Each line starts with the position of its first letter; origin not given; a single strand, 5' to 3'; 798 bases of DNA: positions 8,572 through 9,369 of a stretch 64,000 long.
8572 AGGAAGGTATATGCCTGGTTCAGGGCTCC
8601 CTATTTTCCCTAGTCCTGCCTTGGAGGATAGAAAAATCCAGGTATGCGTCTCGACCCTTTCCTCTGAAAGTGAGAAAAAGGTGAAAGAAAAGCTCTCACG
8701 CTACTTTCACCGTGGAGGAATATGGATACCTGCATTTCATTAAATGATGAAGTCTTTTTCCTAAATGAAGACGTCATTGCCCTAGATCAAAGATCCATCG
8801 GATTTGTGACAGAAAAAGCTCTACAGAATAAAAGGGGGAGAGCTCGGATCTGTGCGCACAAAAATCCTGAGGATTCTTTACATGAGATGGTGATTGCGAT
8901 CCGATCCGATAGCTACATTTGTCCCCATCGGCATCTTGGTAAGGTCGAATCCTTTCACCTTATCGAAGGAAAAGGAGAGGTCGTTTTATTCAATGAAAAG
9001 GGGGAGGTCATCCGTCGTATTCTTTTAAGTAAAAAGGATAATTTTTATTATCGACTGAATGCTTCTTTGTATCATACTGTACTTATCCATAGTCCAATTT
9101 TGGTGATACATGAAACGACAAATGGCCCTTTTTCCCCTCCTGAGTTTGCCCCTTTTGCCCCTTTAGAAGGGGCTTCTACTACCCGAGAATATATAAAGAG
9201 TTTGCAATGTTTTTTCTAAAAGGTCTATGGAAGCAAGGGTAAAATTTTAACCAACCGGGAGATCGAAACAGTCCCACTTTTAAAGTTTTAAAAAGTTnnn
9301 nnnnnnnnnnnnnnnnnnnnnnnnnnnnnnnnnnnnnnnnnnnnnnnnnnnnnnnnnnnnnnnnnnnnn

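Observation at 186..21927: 22-kb, 23-gene nucleotide-sugar tailoring cluster with no canonical assembly or export genes in view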

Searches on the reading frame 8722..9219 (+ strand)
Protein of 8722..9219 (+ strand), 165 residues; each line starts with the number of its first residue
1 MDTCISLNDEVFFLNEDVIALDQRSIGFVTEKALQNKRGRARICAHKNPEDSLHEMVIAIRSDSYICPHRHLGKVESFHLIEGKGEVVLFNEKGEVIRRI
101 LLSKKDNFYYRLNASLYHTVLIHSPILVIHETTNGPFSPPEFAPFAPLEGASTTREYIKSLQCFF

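Call 5: search_protein_families(library=pfam, proteins=[window:8722-9219:+], max_evalue=0.001)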
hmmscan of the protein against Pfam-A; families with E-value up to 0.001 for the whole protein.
window:8722-9219:+ (165 aa): 0 families

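Call 8: search_protein_families(library=ncbifam, proteins=[window:8722-9219:+], max_evalue=0.01)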
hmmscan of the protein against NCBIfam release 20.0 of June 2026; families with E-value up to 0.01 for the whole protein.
window:8722-9219:+ (165 aa): 1 family
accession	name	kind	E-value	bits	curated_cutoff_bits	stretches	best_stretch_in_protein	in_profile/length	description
TIGR04366.1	cupin_WbuC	subfamily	3.2e-38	130.6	42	1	21-145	2-127/132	WbuC family cupin fold metalloprotein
